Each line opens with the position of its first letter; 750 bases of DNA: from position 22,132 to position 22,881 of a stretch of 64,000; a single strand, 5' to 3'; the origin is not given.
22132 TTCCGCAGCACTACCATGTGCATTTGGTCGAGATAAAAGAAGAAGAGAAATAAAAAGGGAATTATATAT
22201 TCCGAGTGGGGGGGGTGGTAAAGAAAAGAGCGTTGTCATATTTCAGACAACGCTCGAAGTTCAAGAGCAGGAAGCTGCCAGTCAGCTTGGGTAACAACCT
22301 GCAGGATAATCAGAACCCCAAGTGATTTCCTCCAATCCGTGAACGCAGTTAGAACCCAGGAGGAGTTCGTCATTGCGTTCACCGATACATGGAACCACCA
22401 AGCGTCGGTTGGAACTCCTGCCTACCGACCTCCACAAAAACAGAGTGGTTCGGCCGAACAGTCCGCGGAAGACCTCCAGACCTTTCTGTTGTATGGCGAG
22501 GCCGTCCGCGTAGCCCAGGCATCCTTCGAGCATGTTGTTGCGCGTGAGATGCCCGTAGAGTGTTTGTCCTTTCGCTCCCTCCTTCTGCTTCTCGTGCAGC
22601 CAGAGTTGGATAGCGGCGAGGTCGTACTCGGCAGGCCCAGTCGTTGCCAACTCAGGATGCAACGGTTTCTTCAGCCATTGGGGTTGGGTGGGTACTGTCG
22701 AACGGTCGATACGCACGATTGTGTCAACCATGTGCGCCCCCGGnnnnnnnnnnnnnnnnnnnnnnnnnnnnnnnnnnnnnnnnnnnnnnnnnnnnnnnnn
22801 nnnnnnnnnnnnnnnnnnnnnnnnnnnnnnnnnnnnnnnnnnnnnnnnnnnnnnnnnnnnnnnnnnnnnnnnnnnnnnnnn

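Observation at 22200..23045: GC-rich two-gene islet inserted exactly at the 3' end of ssrA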

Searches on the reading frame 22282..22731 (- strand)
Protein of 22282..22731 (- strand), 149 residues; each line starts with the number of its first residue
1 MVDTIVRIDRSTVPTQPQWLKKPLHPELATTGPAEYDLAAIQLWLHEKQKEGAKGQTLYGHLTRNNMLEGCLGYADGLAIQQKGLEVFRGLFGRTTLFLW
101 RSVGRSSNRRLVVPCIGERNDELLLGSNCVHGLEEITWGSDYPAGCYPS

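Call 6: search_protein_families(library=pfam, proteins=[window:22282-22731:-], max_evalue=1)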
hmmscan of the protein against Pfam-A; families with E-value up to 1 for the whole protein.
window:22282-22731:- (149 aa): 0 families

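Call 7: search_protein_families(library=phrogs, proteins=[window:22282-22731:-], max_evalue=1)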
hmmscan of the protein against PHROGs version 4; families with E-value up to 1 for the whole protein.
window:22282-22731:- (149 aa): 0 families
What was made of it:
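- Tried and rejected: The 205-aa plus-strand ORF (22339-22956) lies antisense to a gene with clear homologues and has no hits (calls 6, 7), so it was treated as spurious.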

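Call 10: find_homologous_proteins(query=window:22282-22731:-, max_evalue=0.01)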
Query window:22282-22731:- (149 aa): 5 proteins with E <= 0.01 among 16 candidates.
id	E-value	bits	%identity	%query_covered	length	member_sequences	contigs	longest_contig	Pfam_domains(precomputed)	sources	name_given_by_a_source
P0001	1.8e-98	345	100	100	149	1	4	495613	-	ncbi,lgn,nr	ncbi:MAG: hypothetical protein NT019_01945 [Candidatus Adlerbacteria bacterium]|nr:hypothetical prot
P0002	2.8e-40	156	58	84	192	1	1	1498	-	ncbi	-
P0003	2.7e-38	149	50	100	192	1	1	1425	-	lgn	-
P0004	3.3e-38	149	50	100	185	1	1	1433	-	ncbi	-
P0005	3.0e-34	136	52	83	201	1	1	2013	-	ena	-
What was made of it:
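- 22425..22731 (-): Conserved core of a DGR variable-protein family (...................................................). DNA homology to family loci begins abruptly at the ATG. Homologues at 50-58% identity (call 10).
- On Parcubacteria DGR variable-protein family (uncurated; no Pfam or NCBIfam model): 50-58% identity to P0002-P0005 (call 10).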

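Call 13: find_encoding_contigs(protein=P0001, flank=6000, max_places=10)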
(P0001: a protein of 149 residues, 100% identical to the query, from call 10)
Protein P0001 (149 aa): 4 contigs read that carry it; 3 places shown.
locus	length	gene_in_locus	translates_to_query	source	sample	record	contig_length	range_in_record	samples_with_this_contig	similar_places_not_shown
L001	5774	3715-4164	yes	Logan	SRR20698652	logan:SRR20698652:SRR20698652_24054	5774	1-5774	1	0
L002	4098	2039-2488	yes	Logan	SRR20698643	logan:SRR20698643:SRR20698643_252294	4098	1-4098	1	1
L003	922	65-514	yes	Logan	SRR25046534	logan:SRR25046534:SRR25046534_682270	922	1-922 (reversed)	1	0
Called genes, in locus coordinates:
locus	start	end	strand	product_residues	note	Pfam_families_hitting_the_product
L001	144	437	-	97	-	-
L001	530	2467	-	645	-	PF06480:FtsH_ext (weak), PF00004:AAA, PF17862:AAA_lid_3, PF01434:Peptidase_M41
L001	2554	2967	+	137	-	PF01668:SmpB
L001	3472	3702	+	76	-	-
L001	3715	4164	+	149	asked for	-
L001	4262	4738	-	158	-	-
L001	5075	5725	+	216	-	PF01471:PG_binding_1 (weak), PF16656:Pur_ac_phosph_N (weak)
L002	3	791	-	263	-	?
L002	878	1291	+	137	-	PF01668:SmpB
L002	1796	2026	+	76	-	-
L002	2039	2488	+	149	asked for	-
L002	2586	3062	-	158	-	-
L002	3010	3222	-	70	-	-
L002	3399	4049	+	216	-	PF01471:PG_binding_1 (weak), PF16656:Pur_ac_phosph_N (weak)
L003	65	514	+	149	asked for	-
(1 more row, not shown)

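Call 14: find_encoding_contigs(protein=P0005, flank=6000)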
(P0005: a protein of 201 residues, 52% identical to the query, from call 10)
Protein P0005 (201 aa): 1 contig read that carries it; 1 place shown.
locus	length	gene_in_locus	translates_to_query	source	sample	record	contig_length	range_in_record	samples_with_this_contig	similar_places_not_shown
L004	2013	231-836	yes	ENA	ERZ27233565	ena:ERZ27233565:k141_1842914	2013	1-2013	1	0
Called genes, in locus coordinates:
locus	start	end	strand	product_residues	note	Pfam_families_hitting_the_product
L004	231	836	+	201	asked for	-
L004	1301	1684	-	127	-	PF22296:bAvd (weak)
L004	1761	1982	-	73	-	-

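Call 15: find_encoding_contigs(protein=P0002, flank=6000)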
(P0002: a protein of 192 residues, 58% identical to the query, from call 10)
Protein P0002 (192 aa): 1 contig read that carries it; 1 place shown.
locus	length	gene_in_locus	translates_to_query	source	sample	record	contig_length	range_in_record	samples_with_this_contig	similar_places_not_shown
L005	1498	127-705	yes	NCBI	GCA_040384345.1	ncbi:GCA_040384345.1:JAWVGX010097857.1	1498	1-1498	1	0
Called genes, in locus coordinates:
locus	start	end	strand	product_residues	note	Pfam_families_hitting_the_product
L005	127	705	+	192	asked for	-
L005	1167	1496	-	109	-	?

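Call 16: find_encoding_contigs(protein=P0003, flank=6000)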
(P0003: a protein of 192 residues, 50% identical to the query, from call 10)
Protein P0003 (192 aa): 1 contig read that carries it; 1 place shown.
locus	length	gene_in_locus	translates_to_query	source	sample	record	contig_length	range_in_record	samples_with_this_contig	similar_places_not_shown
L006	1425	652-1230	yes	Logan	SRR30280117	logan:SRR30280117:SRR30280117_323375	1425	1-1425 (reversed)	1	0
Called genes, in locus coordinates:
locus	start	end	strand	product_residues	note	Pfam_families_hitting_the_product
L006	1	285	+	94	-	?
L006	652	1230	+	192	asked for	-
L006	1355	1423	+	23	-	?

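Call 17: find_encoding_contigs(protein=P0004, flank=6000)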
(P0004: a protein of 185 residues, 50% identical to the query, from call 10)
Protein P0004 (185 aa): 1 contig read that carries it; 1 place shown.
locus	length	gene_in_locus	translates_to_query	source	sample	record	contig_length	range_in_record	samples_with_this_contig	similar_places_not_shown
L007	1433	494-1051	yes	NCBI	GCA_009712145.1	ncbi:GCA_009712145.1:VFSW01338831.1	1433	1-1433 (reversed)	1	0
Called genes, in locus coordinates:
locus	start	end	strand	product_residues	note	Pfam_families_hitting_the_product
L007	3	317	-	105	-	?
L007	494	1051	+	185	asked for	-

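Call 26: find_related_loci(query=A1, collection=metagenome_contigs, flank=10000)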
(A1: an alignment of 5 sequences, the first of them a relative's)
Query A1 (201 aa) in metagenome_contigs; peptide patterns used: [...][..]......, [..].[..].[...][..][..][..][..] (x = any residue, [..] = any of these).
262 stretches matched a pattern; 22 encode a relative of the query (tblastn E <= 1e-3); 22 distinct loci.
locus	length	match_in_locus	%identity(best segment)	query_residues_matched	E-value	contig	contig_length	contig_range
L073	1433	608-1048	63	55-201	4e-64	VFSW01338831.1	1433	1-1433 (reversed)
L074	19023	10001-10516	51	20-200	1e-56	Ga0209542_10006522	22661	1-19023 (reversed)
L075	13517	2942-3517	51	18-201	3e-56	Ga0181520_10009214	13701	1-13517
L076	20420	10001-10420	61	59-199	1e-55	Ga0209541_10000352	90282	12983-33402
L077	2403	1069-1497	57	59-201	3e-54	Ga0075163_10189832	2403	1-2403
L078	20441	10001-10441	57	55-201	1e-53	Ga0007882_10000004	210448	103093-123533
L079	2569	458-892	58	55-200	5e-51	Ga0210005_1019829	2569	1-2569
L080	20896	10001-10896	56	56-201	1e-50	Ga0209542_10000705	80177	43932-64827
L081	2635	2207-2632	56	60-201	1e-49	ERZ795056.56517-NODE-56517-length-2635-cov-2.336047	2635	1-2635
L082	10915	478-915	57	55-200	1e-48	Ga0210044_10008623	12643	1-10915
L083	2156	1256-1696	51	55-201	3e-48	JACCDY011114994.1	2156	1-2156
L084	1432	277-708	56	55-199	2e-49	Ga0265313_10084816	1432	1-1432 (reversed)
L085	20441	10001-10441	51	55-201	9e-48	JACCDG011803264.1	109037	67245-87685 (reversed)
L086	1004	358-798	56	54-201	2e-50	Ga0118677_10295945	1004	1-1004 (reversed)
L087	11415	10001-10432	57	55-199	7e-48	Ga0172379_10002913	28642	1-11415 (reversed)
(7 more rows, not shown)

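Call 34: search_protein_families(library=pfam, proteins=[L074:11450-12460:+, L074:11048-11473:-, L074:9797-10519:+, L074:7261-9672:+, L074:12502-14010:+, L078:12754-13833:-, L078:10893-11306:-, L078:11241-11669:+, L078:9812-10456:+, L078:9037-9633:-], max_evalue=0.01)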
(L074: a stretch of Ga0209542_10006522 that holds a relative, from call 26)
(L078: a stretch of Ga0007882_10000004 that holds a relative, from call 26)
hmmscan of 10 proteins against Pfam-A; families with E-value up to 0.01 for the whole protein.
L074:11450-12460:+ (336 aa): 1 family
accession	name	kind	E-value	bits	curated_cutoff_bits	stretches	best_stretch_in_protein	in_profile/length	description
PF00078.32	RVT_1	-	1e-22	81.3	29.6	1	75-276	10-203/205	Reverse transcriptase (RNA-dependent DNA polymerase)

L074:11048-11473:- (141 aa): 1 family
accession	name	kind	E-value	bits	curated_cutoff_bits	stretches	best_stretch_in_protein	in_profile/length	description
PF22296.2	bAvd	-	2.3e-09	38.1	40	1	22-123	4-104/107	bAvd-like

L074:9797-10519:+ (240 aa): 0 families

L074:7261-9672:+ (803 aa): 6 families
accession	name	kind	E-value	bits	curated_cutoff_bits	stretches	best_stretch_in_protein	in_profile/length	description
PF00343.26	Phosphorylase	-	1.3e-17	63.9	27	1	572-725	416-579/713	Carbohydrate phosphorylase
PF03332.19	PMM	-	1.2e-13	51.8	22.4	1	29-245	3-217/221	Eukaryotic phosphomannomutase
PF08282.18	Hydrolase_3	-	1.4e-10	41.8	20.9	1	8-213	1-212/255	haloacid dehalogenase-like hydrolase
PF00702.32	Hydrolase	-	6.9e-07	30.3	26.4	1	5-66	1-36/191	haloacid dehalogenase-like hydrolase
PF05116.19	S6PP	-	3.2e-06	27.4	20.3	1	152-255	125-229/247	Sucrose-6F-phosphate phosphohydrolase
PF13419.12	HAD_2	-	0.0035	17.9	23.8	0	8-34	1-27/178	Haloacid dehalogenase-like hydrolase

L074:12502-14010:+ (502 aa): 5 families
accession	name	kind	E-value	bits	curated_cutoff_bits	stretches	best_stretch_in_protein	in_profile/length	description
PF08323.17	Glyco_transf_5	-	7.1e-69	232.6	22.7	1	11-257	1-239/239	Starch synthase catalytic domain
PF00534.26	Glycos_transf_1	-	8.6e-17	61.6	26.4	1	304-450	6-148/172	Glycosyl transferases group 1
PF13692.12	Glyco_trans_1_4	-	3.4e-14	53.7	27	1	315-450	3-132/142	Glycosyl transferases group 1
PF20706.3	GT4-conflict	-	1.9e-05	24.3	26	1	320-487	204-384/385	Family 4 Glycosyltransferase in conflict systems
PF13439.12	Glyco_transf_4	-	0.00035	21.1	28.5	0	25-53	1-29/170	Glycosyltransferase Family 4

L078:12754-13833:- (359 aa): 2 families
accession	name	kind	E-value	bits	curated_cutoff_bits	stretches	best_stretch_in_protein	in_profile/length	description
PF13091.12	PLDc_2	-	1.6e-43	148.2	27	2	199-325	1-130/132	PLD-like domain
PF00614.28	PLDc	-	6e-09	36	21.9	1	274-296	3-25/28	Phospholipase D Active site motif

L078:10893-11306:- (137 aa): 2 families
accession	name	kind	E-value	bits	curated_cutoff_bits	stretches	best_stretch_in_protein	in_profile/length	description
PF22296.2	bAvd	-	9.5e-11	42.6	40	1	22-122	5-104/107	bAvd-like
PF05635.17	23S_rRNA_IVP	-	0.00074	20.1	33.8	1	31-119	16-105/106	23S rRNA-intervening sequence protein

L078:11241-11669:+ (142 aa): 1 family
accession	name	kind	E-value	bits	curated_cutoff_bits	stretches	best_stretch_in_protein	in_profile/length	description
PF00078.32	RVT_1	-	2.4e-07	31.1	29.6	1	24-82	146-203/205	Reverse transcriptase (RNA-dependent DNA polymerase)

L078:9812-10456:+ (214 aa): 0 families

L078:9037-9633:- (198 aa): 2 families
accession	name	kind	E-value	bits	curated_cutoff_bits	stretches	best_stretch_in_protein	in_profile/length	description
PF05198.21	IF3_N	-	3.9e-29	101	26.9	1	36-104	1-69/70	Translation initiation factor IF-3, N-terminal domain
PF00707.27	IF3_C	-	2.2e-10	40.8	34.8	1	113-197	2-85/86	Translation initiation factor IF-3, C-terminal domain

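Call 42: find_homologous_proteins(query=A1, max_evalue=0.001)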
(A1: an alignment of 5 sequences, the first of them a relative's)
Query A1 (5 sequences) (201 aa, profile of the alignment): 657 proteins with E <= 0.001 among 8000 candidates; the best 120 are listed.
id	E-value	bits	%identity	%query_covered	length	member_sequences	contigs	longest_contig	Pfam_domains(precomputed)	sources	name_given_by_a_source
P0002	9.5e-108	376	62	73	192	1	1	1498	-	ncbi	-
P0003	5.3e-106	370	61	73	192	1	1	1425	-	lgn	-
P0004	4.9e-104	364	63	73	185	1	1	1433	-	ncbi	-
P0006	4.2e-97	341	61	73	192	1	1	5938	-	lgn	-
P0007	4.6e-97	341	62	73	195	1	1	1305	-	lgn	-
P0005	2.5e-93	329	100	100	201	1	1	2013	-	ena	-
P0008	4.4e-93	328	60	73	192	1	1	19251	-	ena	-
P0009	2.5e-89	316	60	73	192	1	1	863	-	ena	-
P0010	2.0e-83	297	60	73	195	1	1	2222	-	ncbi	-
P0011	4.2e-83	296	56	73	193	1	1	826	-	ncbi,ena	-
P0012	7.9e-80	285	56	73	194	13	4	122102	-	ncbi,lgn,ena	-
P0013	1.6e-79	284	54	73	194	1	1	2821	-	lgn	-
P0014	1.7e-79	284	59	78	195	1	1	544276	-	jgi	jgi:hypothetical protein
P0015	2.7e-79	283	54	73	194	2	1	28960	-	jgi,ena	-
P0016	3.6e-79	283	54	73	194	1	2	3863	-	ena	-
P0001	5.5e-71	256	49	73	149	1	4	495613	-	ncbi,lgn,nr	ncbi:MAG: hypothetical protein NT019_01945 [Candidatus Adlerbacteria bacterium]|nr:hypothetical prot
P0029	4.4e-70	253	62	73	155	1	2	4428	-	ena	-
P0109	8.6e-64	233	54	72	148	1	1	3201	-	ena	-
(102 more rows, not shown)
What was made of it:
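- On Parcubacteria DGR variable-protein family (uncurated; no Pfam or NCBIfam model): Profile E=5.5e-71 (call 42).
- The 149-aa ORF has 50-58% identity to P0002-P0005 (call 10), and the family profile finds at least 657 proteins in Parcubacteria (call 42). The combined length matches the family range of 190-256 aa (call 42). The gene family is patchily spread over Parcubacteria (call 42).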

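Call 50: predict_structure(alignment_id=A3)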
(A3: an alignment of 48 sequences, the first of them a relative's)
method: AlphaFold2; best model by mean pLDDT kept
length: 149 residues; sequences in the alignment: 48
mean_pLDDT: 91.0   pTM: 0.86
mean pLDDT of the five models: 91.0, 89.8, 89.7, 89.3, 86.1
residues with pLDDT >= 90: 113; 70-90: 27; 50-70: 7; < 50: 2
segments of 3 or more residues with pLDDT < 50: none
pLDDT, mean of each block of 10 residues (from residue 1): 94 92 96 97 91 89 96 97 97 95 92 94 79 67 91
secondary structure, 60 per line:
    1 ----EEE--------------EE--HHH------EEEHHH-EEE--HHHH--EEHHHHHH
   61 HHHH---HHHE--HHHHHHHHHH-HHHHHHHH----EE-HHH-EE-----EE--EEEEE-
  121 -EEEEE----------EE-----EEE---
elements in order: E5-7 E35-37 E42-44 H47-50 H55-64 H74-83 H85-92 E115-119 E122-126 E144-146

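Call 54: fold_search(model_id=the predicted structure, library=pdb)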
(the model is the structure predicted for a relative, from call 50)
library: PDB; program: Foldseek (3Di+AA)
matches with E <= 10: 185; with E <= 0.001: 0
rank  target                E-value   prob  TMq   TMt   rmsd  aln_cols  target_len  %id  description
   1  8fz5_C                2.0e+00  0.02  0.15  0.10  14.0        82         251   10  The PI31-free Bovine 20S proteasome (released 2023-07-05)
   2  5hyy                  2.4e+00  0.05  0.19  0.09   6.0        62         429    8  Crystal structure of N-terminal amidase (released 2017-01-11)
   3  6avo_O                2.4e+00  0.02  0.14  0.09  11.6        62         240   11  Cryo-EM structure of human immunoproteasome with a novel noncompetitive inhibitor that selectively inhibits activated  (released 2017-12-06)
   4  7nan_P                2.4e+00  0.02  0.12  0.08  11.7        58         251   10  Human 20S proteasome core particle (released 2022-11-02)
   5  5le5_P                2.4e+00  0.02  0.14  0.11  14.1        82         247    8  Native human 20S proteasome at 1.8 Angstrom (released 2016-08-17)
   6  5le5_B                2.5e+00  0.02  0.12  0.08  12.5        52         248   10  Native human 20S proteasome at 1.8 Angstrom (released 2016-08-17)
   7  5k61                  2.7e+00  0.05  0.20  0.09   6.0        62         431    8  Crystal structure of N-terminal amidase with Gln-Gly peptide (released 2017-04-19)
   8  8bzl_B                2.7e+00  0.02  0.15  0.11  13.3        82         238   10  Human 20S Proteasome in complex with peptide activator peptide BLM42 (released 2023-12-27)
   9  9m2w_I                2.9e+00  0.01  0.13  0.08  13.6        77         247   16  The cryo-EM structure of 26S proteasome-Midnolin complex in the MD state (released 2025-09-10)
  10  7qaj_H                3.1e+00  0.04  0.25  0.29   8.1       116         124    8  ZK002 with Anti-angiogenic and Anti-inflamamtory Properties (released 2023-06-14)
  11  7fiu                  3.1e+00  0.03  0.18  0.12  10.6        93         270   12  Crystal structure of the DUB domain of Wolbachia cytoplasmic incompatibility factor CidB from wMel (released 2022-04-06)
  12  5k60                  3.3e+00  0.04  0.19  0.09   6.0        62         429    8  Crystal structure of N-terminal amidase with Gln-Val peptide (released 2017-01-11)
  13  5k62                  3.3e+00  0.04  0.20  0.09   6.0        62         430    8  Crystal structure of N-terminal amidase C187S (released 2017-01-11)
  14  5k66                  3.3e+00  0.04  0.20  0.09   6.0        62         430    8  Crystal structure of N-terminal amidase with Asn-Glu peptide (released 2017-01-11)
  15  5k5v                  3.3e+00  0.04  0.20  0.09   6.0        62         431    8  Crystal structure of N-terminal amidase C187S (released 2017-04-05)
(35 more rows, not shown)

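Call 64: find_encoding_contigs(protein=P0109, flank=4000, max_places=3)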
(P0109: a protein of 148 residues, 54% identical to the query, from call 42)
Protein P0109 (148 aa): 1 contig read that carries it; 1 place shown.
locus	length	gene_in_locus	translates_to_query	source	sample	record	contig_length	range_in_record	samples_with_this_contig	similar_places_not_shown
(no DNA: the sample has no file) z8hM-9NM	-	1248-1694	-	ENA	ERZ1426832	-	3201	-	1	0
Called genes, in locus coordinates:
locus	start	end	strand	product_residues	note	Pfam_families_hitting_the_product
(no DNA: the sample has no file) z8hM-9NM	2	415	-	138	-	?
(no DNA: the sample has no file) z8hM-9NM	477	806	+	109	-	-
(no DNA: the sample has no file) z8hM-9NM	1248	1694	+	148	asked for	-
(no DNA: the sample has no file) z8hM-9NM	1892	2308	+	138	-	PF00164:Ribosom_S12_S23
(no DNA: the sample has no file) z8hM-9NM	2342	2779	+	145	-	PF00177:Ribosomal_S7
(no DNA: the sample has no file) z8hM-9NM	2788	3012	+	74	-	-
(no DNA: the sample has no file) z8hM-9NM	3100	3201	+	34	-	?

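Call 65: find_encoding_contigs(protein=P0029, flank=4000, max_places=3)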
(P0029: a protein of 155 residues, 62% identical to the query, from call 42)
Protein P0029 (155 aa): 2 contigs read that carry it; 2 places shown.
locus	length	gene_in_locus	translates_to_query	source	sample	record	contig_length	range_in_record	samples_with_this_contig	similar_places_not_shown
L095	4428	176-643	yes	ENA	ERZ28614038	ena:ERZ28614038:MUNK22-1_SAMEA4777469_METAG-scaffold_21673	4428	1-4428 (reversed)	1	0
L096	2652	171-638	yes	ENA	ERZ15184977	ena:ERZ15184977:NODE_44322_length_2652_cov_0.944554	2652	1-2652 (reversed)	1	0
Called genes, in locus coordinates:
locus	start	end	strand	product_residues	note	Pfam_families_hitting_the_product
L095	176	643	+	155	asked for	-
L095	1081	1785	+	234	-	-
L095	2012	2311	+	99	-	-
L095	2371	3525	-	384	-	PF03738:GSP_synth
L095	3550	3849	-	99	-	-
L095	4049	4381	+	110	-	-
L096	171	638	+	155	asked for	-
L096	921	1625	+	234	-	-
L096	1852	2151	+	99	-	-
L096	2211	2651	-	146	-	?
